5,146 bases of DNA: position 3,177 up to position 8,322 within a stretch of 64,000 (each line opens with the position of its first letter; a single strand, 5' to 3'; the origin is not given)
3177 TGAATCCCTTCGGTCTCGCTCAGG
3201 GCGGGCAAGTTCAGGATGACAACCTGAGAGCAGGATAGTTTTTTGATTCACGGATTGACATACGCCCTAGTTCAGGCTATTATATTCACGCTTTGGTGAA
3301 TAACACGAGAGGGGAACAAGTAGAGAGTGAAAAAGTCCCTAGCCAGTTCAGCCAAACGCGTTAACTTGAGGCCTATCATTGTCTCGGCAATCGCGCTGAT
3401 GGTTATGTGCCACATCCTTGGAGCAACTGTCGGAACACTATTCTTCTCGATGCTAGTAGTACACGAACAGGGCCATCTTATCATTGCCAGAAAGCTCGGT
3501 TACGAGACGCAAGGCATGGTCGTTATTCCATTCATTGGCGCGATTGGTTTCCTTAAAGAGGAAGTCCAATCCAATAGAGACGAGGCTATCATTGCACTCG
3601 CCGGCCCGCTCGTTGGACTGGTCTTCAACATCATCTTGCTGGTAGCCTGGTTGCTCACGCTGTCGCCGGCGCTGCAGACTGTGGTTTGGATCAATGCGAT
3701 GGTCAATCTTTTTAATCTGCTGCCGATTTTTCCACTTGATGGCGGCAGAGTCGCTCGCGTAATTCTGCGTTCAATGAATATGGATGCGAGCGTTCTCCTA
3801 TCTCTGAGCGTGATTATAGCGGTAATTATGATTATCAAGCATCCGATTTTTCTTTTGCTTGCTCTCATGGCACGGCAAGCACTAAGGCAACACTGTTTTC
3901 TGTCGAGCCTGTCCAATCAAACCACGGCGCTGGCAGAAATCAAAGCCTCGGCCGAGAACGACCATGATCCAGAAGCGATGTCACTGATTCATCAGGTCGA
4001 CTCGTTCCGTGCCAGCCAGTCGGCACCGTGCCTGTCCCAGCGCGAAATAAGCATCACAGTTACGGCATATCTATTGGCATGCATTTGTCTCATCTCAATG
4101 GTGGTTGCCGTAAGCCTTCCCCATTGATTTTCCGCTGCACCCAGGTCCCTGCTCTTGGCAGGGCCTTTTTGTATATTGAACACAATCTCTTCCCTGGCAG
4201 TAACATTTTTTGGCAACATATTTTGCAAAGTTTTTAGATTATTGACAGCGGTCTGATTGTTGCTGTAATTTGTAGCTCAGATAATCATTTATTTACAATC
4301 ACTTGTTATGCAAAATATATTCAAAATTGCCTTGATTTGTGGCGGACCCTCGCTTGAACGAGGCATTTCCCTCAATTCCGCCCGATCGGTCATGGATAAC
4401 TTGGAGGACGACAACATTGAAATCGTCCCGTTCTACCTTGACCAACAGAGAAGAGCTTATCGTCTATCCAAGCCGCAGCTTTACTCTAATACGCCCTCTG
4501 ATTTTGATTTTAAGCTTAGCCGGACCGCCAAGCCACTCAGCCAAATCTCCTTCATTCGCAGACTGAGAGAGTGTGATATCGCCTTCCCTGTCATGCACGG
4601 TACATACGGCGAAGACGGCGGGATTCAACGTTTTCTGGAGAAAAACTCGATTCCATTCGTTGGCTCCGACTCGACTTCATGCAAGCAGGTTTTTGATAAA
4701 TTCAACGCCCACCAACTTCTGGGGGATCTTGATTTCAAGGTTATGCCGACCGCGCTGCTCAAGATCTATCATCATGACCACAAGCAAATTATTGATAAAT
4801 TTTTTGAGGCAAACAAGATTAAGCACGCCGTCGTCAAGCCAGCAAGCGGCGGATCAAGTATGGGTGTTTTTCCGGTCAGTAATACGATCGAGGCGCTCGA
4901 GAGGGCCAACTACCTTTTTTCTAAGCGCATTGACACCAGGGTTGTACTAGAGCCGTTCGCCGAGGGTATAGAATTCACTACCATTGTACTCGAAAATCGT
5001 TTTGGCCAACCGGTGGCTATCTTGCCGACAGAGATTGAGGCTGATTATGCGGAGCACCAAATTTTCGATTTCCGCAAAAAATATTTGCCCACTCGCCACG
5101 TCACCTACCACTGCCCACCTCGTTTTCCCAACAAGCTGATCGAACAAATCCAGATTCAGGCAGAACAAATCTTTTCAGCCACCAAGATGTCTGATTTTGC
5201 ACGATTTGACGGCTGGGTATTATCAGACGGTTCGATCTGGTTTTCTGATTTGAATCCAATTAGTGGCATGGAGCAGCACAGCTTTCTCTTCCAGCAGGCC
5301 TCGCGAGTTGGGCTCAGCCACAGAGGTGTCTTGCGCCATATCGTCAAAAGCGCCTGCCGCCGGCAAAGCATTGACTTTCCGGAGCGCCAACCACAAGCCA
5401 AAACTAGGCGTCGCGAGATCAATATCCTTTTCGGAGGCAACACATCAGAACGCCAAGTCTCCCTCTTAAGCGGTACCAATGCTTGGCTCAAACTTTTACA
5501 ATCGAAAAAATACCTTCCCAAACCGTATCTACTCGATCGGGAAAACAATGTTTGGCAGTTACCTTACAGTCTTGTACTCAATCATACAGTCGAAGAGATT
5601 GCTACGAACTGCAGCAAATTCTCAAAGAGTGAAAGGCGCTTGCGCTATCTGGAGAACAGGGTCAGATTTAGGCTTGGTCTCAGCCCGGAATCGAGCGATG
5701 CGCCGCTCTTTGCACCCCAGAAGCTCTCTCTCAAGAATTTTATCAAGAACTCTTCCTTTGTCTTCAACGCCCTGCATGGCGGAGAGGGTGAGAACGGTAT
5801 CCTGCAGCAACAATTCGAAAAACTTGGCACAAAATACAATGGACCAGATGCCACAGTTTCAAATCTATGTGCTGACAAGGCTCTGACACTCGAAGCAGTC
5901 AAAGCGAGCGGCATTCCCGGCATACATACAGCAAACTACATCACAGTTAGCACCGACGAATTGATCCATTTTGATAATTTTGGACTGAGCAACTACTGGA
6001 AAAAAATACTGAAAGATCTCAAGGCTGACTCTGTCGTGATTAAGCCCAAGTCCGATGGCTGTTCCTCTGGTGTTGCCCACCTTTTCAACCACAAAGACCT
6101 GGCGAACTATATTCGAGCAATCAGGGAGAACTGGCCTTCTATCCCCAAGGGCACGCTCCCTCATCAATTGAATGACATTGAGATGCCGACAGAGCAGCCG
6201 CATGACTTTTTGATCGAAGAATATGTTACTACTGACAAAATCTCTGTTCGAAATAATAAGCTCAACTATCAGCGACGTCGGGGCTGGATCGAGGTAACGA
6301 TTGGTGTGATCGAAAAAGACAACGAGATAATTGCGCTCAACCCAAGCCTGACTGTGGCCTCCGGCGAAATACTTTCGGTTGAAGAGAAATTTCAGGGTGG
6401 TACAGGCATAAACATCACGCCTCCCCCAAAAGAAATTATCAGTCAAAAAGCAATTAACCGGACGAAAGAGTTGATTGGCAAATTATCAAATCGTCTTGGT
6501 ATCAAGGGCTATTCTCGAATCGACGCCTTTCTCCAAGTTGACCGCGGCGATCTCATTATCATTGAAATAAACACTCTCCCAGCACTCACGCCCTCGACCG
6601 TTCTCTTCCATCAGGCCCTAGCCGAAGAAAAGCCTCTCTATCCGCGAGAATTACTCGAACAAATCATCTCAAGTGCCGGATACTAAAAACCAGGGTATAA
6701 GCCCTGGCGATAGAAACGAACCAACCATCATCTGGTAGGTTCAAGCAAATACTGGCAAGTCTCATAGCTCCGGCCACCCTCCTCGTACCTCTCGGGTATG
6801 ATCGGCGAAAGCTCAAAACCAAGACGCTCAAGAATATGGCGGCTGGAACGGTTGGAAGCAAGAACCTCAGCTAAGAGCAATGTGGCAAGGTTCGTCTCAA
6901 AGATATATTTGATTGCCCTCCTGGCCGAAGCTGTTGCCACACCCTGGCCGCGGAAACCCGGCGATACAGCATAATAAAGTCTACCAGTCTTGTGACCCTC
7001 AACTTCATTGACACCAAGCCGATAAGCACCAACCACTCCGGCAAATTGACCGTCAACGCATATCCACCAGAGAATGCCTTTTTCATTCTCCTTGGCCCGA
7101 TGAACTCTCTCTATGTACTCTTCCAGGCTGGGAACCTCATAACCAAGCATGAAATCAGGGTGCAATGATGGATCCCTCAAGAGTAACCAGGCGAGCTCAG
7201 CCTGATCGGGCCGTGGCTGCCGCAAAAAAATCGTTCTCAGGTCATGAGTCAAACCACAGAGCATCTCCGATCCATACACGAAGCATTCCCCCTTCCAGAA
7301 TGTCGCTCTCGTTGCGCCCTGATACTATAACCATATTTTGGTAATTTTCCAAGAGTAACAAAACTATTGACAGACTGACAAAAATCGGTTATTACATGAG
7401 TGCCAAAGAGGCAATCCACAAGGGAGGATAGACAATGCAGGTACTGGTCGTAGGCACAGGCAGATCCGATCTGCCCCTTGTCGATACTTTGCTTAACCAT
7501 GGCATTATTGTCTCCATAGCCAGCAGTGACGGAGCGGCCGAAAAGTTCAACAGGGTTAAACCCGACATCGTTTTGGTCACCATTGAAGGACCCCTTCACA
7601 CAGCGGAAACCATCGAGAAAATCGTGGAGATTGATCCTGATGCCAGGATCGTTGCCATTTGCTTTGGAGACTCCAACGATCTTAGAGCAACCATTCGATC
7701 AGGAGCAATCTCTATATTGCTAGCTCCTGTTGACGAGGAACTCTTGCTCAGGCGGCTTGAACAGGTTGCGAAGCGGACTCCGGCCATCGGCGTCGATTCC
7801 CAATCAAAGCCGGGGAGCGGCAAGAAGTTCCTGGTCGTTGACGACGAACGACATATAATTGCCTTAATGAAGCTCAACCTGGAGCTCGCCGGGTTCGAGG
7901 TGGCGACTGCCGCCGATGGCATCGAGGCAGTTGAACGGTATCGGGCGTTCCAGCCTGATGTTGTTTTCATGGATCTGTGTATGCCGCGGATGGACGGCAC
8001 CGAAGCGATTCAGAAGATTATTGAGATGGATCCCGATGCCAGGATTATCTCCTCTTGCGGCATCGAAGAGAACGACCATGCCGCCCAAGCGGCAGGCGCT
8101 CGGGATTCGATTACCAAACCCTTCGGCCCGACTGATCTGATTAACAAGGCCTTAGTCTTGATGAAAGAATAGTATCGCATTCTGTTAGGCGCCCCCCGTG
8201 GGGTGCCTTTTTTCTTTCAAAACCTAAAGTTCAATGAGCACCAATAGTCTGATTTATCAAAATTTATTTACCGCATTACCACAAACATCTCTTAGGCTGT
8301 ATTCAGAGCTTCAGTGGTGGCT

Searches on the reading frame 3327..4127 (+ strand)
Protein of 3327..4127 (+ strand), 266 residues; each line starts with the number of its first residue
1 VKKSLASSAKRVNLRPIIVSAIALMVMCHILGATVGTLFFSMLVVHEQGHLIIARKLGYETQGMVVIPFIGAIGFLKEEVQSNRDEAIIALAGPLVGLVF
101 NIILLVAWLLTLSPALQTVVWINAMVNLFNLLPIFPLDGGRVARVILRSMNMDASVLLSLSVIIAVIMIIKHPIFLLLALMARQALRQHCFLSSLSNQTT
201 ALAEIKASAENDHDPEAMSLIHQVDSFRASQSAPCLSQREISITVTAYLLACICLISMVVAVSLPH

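Call 86: search_protein_families(library=pfam, proteins=[window:3327-4127:+], max_evalue=0.0001)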
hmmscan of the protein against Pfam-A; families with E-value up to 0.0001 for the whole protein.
window:3327-4127:+ (266 aa): 1 family
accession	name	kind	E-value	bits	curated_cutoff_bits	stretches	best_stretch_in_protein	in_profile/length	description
PF02163.28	Peptidase_M50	-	3.4e-16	59.7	27.2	2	113-152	160-199/221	Peptidase family M50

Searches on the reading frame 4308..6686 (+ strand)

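Call 86: search_protein_families(library=pfam, proteins=[window:4308-6686:+], max_evalue=0.0001)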
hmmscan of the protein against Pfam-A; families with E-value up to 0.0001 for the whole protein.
window:4308-6686:+ (792 aa): 3 families
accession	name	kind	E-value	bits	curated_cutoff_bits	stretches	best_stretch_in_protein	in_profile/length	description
PF01820.27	Dala_Dala_lig_N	-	1.6e-43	148.5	34.6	2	6-120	1-121/121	D-ala D-ala ligase N-terminus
PF07478.18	Dala_Dala_lig_C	-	9e-41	140.1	24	2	161-346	27-203/204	D-ala D-ala ligase C-terminus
PF13535.11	ATP-grasp_4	-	2.4e-08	34.2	27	0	576-647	5-68/160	ATP-grasp domain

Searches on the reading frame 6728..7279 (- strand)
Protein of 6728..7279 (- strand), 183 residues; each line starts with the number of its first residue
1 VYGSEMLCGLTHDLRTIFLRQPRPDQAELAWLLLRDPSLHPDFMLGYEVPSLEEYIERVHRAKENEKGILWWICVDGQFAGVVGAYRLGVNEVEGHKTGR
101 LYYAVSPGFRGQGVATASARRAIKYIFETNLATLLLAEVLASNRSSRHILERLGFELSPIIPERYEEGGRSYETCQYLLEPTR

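Call 3: search_protein_families(library=pfam, proteins=[window:6728-7279:-], max_evalue=0.1)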
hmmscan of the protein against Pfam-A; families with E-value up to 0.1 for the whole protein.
window:6728-7279:- (183 aa): 8 families
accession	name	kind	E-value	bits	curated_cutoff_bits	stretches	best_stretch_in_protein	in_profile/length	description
PF13302.13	Acetyltransf_3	-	6.4e-18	66.2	25.4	1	17-156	2-138/138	Acetyltransferase (GNAT) domain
PF00583.31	Acetyltransf_1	-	5.3e-14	52.9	20.7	1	47-155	12-116/116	Acetyltransferase (GNAT) family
PF13523.12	Acetyltransf_8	-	1.1e-06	28.7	27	1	44-159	23-141/145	Acetyltransferase (GNAT) domain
PF13508.13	Acetyltransf_7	-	1.6e-05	25.6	27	1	70-156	5-83/84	Acetyltransferase (GNAT) domain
PF08445.16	FR47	-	0.00032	21.1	22.1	1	104-157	28-79/86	FR47-like protein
PF12746.13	GNAT_acetyltran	-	0.01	15.9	26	1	106-158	189-237/243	GNAT acetyltransferase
PF13420.13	Acetyltransf_4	-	0.018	15.5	24.3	1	35-173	17-152/155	Acetyltransferase (GNAT) domain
PF13673.13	Acetyltransf_10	-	0.027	14.9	23.6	1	66-168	28-118/128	Acetyltransferase (GNAT) domain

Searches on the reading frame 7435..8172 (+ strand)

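Call 3: search_protein_families(library=pfam, proteins=[window:7435-8172:+], max_evalue=0.1)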
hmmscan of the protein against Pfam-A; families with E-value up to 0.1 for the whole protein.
window:7435-8172:+ (245 aa): 5 families
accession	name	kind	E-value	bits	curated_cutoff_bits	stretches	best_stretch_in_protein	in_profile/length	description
PF00072.30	Response_reg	-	6.1e-28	97.7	30.2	2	133-238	2-109/111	Response regulator receiver domain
PF17844.6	SCP_3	-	0.006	16.8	38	1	40-78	28-65/93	Bacterial SCP ortholog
PF00682.25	HMGL-like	-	0.018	14.9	29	0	57-94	52-89/260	HMGL-like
PF20161.5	VpsR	-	0.064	13.4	23.7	0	2-102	12-114/121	VpsR domain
PF21799.2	MurD-like_N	-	0.071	13.8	27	0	2-49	2-49/88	Mur ligase MurD-like, N-terminal domain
